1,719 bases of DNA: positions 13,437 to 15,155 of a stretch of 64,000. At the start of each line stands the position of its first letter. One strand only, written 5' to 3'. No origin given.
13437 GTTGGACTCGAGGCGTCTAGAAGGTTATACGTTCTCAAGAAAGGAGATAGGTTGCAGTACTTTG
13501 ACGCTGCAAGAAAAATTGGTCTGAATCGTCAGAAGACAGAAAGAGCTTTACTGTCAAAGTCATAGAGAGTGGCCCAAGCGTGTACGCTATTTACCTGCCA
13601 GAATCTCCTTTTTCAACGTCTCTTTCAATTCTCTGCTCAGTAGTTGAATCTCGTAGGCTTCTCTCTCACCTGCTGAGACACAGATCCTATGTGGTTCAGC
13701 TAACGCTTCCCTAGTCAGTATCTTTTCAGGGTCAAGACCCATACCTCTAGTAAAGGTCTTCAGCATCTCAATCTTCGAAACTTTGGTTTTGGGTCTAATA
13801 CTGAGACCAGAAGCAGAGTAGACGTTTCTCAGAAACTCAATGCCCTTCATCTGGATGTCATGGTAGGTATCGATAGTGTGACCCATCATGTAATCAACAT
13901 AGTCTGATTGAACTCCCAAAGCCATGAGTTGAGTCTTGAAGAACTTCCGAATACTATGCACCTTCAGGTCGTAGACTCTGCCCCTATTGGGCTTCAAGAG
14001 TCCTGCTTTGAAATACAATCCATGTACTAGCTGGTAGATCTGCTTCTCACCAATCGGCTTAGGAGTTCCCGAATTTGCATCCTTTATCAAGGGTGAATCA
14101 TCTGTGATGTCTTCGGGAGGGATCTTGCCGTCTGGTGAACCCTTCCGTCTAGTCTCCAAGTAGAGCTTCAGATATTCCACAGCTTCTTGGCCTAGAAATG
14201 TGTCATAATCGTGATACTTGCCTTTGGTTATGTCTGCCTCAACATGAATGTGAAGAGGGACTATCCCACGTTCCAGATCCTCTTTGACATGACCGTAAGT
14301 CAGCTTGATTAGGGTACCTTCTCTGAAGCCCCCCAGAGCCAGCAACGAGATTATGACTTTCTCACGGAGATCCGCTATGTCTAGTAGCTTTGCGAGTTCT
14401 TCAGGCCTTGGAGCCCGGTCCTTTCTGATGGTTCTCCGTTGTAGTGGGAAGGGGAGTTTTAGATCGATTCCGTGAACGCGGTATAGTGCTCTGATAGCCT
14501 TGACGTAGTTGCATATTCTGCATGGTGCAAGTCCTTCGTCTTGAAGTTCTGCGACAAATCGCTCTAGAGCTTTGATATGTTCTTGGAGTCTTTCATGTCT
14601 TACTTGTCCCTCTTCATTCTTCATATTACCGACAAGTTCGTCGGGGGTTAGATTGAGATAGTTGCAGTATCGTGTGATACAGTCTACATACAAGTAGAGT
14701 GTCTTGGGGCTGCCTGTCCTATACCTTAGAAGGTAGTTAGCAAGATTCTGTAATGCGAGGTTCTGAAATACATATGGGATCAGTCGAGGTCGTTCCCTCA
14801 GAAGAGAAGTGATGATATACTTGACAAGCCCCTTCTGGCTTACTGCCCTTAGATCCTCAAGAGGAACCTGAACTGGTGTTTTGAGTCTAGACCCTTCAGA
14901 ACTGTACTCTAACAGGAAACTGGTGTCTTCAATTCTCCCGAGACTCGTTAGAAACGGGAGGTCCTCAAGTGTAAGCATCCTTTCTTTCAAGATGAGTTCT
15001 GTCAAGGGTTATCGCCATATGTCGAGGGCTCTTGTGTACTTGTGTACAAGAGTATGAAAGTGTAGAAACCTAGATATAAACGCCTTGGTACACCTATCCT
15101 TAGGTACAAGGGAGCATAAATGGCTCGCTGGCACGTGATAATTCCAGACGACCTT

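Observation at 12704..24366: Integrated ~11.7 kb element at the tRNA-Gly 3' end with integrase, SF3-like NTPase, RHH proteins, HNH nuclease and Zn-ribbon membrane proteins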

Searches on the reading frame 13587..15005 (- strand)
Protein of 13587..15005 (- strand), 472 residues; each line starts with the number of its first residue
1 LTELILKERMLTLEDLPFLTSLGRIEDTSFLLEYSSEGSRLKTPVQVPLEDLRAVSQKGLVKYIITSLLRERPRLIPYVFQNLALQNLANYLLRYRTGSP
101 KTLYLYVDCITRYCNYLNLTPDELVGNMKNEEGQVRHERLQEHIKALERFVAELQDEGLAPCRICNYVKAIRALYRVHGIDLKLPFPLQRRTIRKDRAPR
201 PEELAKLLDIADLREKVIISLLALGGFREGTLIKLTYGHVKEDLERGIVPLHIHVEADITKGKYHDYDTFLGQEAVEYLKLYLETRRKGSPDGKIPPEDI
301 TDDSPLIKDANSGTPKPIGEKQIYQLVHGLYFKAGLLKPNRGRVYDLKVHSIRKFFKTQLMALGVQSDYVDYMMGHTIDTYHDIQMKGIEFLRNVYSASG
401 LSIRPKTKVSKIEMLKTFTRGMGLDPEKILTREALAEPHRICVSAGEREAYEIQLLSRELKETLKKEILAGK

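Call 10: search_protein_families(library=pfam, max_evalue=0.1, proteins=[window:13587-15005:-])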
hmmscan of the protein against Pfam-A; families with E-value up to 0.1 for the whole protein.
window:13587-15005:- (472 aa): 3 families
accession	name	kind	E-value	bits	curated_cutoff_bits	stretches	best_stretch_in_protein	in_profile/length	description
PF00589.27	Phage_integrase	-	7.3e-08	32.8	27.1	1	202-377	6-157/172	Phage integrase family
PF16795.10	Phage_integr_3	-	8.2e-05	23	27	1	346-377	104-135/161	Archaeal phage integrase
PF13495.12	Phage_int_SAM_4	-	0.028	15.3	27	0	90-124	7-41/85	Phage integrase, N-terminal SAM-like domain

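Call 12: search_protein_families(library=phrogs, max_evalue=0.01, proteins=[window:13587-15005:-])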
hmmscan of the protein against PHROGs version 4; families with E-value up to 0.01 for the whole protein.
window:13587-15005:- (472 aa): 3 families
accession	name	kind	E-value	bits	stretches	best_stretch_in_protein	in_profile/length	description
phrog_1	-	integration and excision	1.2e-13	52.2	1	89-377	170-423/611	integrase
phrog_5127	-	integration and excision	2.3e-09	38.2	1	84-377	122-322/355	integrase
phrog_216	-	integration and excision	3.8e-09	37.1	1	201-377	58-213/301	integrase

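Call 13: find_encoding_contigs(protein=window:13587-15005:-, flank=10000, max_places=6)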
Protein window:13587-15005:- (472 aa): 10 contigs read that carry it; 4 places shown.
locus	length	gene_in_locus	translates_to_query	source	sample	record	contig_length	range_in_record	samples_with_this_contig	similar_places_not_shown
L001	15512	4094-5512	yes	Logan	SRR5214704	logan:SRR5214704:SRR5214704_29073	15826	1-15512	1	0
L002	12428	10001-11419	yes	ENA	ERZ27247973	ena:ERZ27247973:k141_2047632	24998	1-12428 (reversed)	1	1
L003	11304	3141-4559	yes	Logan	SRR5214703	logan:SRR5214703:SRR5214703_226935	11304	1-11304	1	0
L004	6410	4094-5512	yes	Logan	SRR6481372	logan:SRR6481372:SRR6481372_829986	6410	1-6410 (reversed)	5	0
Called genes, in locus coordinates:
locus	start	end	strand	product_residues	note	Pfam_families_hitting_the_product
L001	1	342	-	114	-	?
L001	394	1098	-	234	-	-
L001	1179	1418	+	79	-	-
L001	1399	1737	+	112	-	-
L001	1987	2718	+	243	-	-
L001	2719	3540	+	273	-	-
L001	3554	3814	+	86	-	-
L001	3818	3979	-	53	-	-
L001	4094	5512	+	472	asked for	PF00589:Phage_integrase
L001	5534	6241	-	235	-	-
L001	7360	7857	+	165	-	-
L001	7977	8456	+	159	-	-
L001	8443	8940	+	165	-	-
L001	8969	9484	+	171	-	PF25212:HVO_A0114 (faint), PF25213:HVO_A0261_N (weak)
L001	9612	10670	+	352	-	PF09376:NurA (weak)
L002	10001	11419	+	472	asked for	PF00589:Phage_integrase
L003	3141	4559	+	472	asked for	PF00589:Phage_integrase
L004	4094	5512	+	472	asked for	PF00589:Phage_integrase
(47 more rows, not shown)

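Call 32: search_protein_families(library=ncbifam, max_evalue=0.01, proteins=[window:13587-15005:-])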
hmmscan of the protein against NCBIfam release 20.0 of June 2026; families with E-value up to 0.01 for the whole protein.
window:13587-15005:- (472 aa): 2 families
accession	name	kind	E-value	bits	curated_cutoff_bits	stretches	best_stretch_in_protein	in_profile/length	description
NF040815.2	recomb_XerA_Arch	equivalog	1.6e-14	54.1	220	1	93-377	7-243/263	site-specific tyrosine recombinase/integron integrase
TIGR02225.1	recomb_XerD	equivalog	1.7e-05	24.3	329.6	1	143-378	42-264/290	site-specific tyrosine recombinase XerD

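Call 77: search_dna_similar(query=window:13587-15005:-, collection=plasmids, mode=protein, max_evalue=0.001, max_rows=12)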
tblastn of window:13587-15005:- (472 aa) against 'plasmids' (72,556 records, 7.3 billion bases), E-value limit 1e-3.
Records with a match: 2; places in all: 2; records where one place covers at least 80% of the query: 0.
Best place of each record, by identity: <60% 2.
By first word of the organism name: Microvirga 1; Thiomicrorhabdus 1.
By predicted mobility (MOB-suite, as given by PLSDB): non-mobilizable 1; mobilizable 1.
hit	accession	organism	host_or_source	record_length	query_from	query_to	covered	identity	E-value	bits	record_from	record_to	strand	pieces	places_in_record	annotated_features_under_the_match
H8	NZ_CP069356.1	Microvirga sp. VF16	Vachellia farnesiana,Cell culture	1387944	99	397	63%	22.1%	8e-5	53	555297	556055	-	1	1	none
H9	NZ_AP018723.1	Thiomicrorhabdus aquaedulcis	-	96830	147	401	54%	23.0%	6e-7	60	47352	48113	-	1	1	tyrosine-type recombinase/integrase | hypothetical protein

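Call 78: search_dna_similar(query=window:13587-15005:-, collection=phages, mode=protein, max_evalue=0.001, max_rows=12)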
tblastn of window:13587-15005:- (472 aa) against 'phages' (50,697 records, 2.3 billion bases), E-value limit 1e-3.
Records with a match: 2; places in all: 2; records where one place covers at least 80% of the query: 0.
Best place of each record, by identity: <60% 2.
By first word of the organism name: Methanothermobacter 2.
By host as written in the record: - 2.
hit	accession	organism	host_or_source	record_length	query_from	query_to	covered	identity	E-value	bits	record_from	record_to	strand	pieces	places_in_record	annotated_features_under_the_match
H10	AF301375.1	Methanothermobacter phage psiM100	-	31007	149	468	68%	25.0%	4e-6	56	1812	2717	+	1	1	ORF29: putative integrase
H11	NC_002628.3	Methanothermobacter phage psiM100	-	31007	149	468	68%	25.0%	4e-6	56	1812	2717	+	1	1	ORF29: site-specific integrase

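Call 80: find_homologous_proteins(query=window:13587-15005:-, max_evalue=1e-10)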
Query window:13587-15005:- (472 aa): 1300 proteins with E <= 1e-10 among 8000 candidates; the best 120 are listed.
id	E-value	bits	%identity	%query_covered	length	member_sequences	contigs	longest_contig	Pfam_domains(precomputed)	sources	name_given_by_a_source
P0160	0.0e+0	1051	100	100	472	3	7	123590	PF00589.28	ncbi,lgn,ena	-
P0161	1.9e-239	813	77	97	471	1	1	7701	PF00589.28,PF16795.11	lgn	-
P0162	3.6e-208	710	65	100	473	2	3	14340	PF00589.28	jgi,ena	-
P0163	5.4e-205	699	66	99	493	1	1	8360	PF00589.28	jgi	jgi:site-specific recombinase XerD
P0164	1.9e-204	698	66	100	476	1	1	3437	PF00589.28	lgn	-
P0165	1.6e-203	695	68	97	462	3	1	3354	PF00589.28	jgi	jgi:site-specific recombinase XerD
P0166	1.8e-203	694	66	96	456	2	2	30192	PF00589.28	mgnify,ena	mgnify:CR=1 FL=1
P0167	2.8e-203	694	64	99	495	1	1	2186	PF00589.28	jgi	jgi:site-specific recombinase XerD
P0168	3.1e-202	690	66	99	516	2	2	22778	PF00589.28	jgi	-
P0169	6.8e-202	689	66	99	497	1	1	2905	PF00589.28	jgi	jgi:site-specific recombinase XerD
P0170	1.8e-201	688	66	99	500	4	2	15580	PF00589.28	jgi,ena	-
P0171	4.5e-201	687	65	100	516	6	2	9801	PF00589.28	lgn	-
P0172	1.2e-200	685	64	99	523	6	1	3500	PF00589.28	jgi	-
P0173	1.5e-200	685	64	100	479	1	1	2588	PF00589.28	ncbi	-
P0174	2.1e-200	684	64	99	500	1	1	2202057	PF00589.28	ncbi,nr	ncbi:MAG: site-specific integrase [Candidatus Bathyarchaeota archaeon]|nr:MAG: site-specific integra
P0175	2.9e-200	684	64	99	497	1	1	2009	PF00589.28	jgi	jgi:site-specific recombinase XerD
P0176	6.0e-200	683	66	99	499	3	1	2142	PF00589.28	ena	-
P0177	3.4e-199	680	64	100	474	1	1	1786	PF00589.28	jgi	jgi:site-specific recombinase XerD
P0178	1.0e-198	679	63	100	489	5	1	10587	PF00589.28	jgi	jgi:site-specific recombinase XerD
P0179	1.9e-198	678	65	100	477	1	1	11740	PF00589.28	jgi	-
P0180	7.1e-198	676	62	100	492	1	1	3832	PF00589.28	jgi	-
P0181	9.2e-198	676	64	100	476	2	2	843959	PF00589.28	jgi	-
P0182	1.5e-197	675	64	99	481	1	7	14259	PF00589.28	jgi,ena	-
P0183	1.7e-197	675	64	99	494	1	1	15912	PF00589.28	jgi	jgi:site-specific recombinase XerD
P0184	6.5e-197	673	63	99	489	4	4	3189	PF00589.28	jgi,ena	jgi:site-specific recombinase XerD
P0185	6.6e-197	673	68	93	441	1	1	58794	PF00589.28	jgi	-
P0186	6.8e-197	673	63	100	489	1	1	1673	PF00589.28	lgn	-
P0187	9.9e-197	672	64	99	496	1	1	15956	PF00589.28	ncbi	ncbi:MAG: tyrosine-type recombinase/integrase [Candidatus Bathycorpusculaceae bacterium]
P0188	1.4e-196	672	63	100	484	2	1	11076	PF00589.28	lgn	-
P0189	2.5e-196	671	63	99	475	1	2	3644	PF00589.28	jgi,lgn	-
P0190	2.8e-196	671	63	99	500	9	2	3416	PF00589.28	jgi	jgi:site-specific recombinase XerD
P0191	3.4e-196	670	63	100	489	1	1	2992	PF00589.28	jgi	-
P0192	2.5e-195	668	64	100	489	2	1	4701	PF00589.28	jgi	jgi:site-specific recombinase XerD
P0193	1.8e-194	665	63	98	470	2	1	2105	PF00589.28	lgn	-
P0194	2.5e-194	664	64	98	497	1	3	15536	PF00589.28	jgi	jgi:site-specific recombinase XerD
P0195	2.8e-194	664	64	99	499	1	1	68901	PF00589.28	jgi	jgi:site-specific recombinase XerD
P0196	2.0e-193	661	63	99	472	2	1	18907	PF00589.28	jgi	-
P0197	5.4e-193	660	62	100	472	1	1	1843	PF00589.28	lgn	-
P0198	5.6e-193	660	62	100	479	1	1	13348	PF00589.28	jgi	jgi:site-specific recombinase XerD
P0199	9.2e-193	659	63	100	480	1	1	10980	PF00589.28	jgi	jgi:site-specific recombinase XerD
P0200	4.8e-192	657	61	100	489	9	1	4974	PF00589.28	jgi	jgi:site-specific recombinase XerD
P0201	9.5e-192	656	63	97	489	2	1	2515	PF00589.28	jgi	-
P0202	2.4e-191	654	62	100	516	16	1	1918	PF00589.28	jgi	-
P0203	2.5e-191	654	62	100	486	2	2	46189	PF00589.28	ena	-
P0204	4.4e-191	654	62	99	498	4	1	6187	PF00589.28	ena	-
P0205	1.8e-190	652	61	100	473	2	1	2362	PF00589.28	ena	-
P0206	4.7e-190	650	61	100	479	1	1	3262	PF00589.28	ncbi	-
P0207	1.3e-189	649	60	99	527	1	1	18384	PF00589.28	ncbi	-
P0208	2.0e-189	648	66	93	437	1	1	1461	PF00589.28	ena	-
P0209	4.2e-189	647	65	94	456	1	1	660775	PF00589.28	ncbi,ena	-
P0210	4.8e-189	647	61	100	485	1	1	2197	PF00589.28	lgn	-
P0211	7.5e-189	646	60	100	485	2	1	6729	PF00589.28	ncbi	-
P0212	9.1e-189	646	60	100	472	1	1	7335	PF00589.28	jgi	-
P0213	1.8e-188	645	61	99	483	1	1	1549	PF00589.28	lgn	-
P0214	2.2e-188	645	61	100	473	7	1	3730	PF00589.28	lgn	-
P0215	5.4e-188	643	65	93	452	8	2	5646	PF00589.28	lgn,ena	-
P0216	1.9e-187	642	60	100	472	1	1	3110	PF00589.28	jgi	jgi:site-specific recombinase XerD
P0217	2.1e-187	641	61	100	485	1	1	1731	PF00589.28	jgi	jgi:site-specific recombinase XerD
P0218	2.8e-187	641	59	100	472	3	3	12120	PF00589.28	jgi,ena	jgi:site-specific recombinase XerD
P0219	3.6e-187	641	61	100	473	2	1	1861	PF00589.28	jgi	-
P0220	3.8e-187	641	62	98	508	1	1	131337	PF00589.28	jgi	-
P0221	5.7e-187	640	60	100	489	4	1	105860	PF00589.28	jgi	-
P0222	8.2e-187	639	60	100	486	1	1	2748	PF00589.28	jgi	jgi:site-specific recombinase XerD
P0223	1.0e-186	639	60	100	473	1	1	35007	PF00589.28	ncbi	-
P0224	1.5e-186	639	61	99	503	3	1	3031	PF00589.28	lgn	-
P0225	1.8e-186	638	61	99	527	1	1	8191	PF00589.28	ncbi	-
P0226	2.0e-186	638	59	100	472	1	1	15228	PF00589.28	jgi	jgi:site-specific recombinase XerD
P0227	2.2e-186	638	60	100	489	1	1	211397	PF00589.28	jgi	-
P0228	3.8e-186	637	61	99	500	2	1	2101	PF00589.28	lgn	-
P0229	9.0e-186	636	62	95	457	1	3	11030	PF00589.28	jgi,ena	jgi:site-specific recombinase XerD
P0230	1.1e-185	636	62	100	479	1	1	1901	PF00589.28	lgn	-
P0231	2.2e-185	635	60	99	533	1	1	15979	PF00589.28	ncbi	-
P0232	6.1e-185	633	60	100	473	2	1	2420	PF00589.28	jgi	jgi:hypothetical protein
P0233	2.1e-184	632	61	99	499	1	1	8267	PF00589.28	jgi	jgi:site-specific recombinase XerD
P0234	8.8e-184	630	61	99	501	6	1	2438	PF00589.28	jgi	jgi:site-specific recombinase XerD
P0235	1.6e-183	629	60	99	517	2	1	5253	PF00589.28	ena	-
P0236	2.2e-183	628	60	100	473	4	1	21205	PF00589.28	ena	-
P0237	4.0e-183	627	61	99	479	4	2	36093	PF00589.28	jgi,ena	-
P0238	2.9e-182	624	60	99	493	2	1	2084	PF00589.28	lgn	-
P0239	3.0e-182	624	60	99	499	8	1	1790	PF00589.28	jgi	jgi:site-specific recombinase XerD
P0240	4.7e-182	624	62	99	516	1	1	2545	PF00589.28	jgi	jgi:site-specific recombinase XerD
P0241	7.7e-182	623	60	100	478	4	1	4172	PF00589.28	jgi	jgi:site-specific recombinase XerD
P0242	3.3e-181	621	61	98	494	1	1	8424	PF00589.28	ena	-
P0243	4.3e-181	621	61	95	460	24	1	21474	PF00589.28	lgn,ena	-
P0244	4.8e-181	621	60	99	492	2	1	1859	PF00589.28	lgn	-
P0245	6.0e-180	617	59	100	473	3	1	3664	PF00589.28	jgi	jgi:site-specific recombinase XerD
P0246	1.3e-179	616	67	85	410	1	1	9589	PF00589.28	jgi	jgi:site-specific recombinase XerD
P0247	1.7e-179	615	59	99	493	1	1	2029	PF13495.13,PF00589.28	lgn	-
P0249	1.9e-177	609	60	100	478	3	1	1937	PF00589.28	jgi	jgi:site-specific recombinase XerD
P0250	3.2e-177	608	65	88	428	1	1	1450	PF00589.28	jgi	jgi:site-specific recombinase XerD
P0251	3.8e-177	608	58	100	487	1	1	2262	PF00589.28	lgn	-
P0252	4.4e-177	607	58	100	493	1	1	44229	PF00589.28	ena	-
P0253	4.8e-177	607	59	100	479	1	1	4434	PF00589.28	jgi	jgi:site-specific recombinase XerD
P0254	7.7e-177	607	58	99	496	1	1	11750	PF00589.28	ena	-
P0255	9.7e-177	606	58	100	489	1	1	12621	PF00589.28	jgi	jgi:site-specific recombinase XerD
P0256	1.6e-176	606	63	91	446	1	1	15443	PF00589.28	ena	-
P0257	4.4e-176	604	59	99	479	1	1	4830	PF00589.28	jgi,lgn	-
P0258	7.0e-176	603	61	97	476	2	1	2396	PF00589.28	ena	-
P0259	8.9e-176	603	58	97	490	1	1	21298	PF13495.13,PF00589.28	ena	-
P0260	1.4e-175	602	56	100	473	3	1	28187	PF00589.28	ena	-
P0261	1.9e-175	602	56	99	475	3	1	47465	PF00589.28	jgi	jgi:site-specific recombinase XerD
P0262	2.8e-175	601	64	87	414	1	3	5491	PF00589.28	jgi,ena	-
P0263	4.7e-175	601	58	98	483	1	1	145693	PF00589.28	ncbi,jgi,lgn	jgi:hypothetical protein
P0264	1.5e-174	599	58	100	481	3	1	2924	PF00589.28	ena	-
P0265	2.4e-174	598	59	99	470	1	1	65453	PF00589.28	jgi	-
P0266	2.7e-174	598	58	99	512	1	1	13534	PF00589.28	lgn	-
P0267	6.0e-174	597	58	99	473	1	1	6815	PF00589.28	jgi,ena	-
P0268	7.1e-174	597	58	99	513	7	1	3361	PF00589.28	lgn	-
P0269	7.5e-174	597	67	86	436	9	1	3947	PF00589.28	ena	-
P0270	8.7e-174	597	58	99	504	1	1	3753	PF00589.28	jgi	-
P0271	2.2e-173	595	58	99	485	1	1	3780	PF00589.28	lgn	-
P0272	2.6e-173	595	59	100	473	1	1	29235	PF00589.28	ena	-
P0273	8.8e-173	593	57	100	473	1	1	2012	PF00589.28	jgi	-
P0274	9.2e-173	593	58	99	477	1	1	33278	PF00589.28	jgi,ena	jgi:hypothetical protein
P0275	5.0e-172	591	58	100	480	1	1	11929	PF00589.28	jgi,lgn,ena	-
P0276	1.7e-171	589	57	99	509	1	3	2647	PF00589.28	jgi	jgi:site-specific recombinase XerD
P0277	6.7e-171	587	57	99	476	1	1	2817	PF00589.28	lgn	-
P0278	8.4e-171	587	56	100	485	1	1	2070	PF00589.28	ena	-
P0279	6.7e-170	584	57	100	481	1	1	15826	PF00589.28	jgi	-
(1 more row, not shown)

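Call 81: find_encoding_contigs(protein=P0174, flank=10000, max_places=2)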
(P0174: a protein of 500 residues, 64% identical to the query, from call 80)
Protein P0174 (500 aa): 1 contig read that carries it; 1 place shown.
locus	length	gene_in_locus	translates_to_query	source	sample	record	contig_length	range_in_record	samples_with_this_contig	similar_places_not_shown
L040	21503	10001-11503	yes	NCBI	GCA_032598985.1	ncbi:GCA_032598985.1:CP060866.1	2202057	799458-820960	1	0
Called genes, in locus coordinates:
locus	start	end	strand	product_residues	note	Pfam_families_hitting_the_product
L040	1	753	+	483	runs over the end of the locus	PF03237:Terminase_6N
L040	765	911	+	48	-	-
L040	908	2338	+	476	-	PF00005:ABC_tran (weak)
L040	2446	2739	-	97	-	PF13412:HTH_24 (weak)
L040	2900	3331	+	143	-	PF00731:AIRC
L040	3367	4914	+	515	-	PF14010:PEPcase_2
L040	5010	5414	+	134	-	PF20393:Pro_CA_2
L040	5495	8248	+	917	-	PF00690:Cation_ATPase_N, PF00122:E1-E2_ATPase, PF00702:Hydrolase, PF13246:Cation_ATPase, PF00689:Cation_ATPase_C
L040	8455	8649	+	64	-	-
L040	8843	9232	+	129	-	-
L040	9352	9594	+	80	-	-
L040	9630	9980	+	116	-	-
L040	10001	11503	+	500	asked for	PF00589:Phage_integrase (weak)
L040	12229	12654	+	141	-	PF00254:FKBP_C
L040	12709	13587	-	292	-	PF02754:CCG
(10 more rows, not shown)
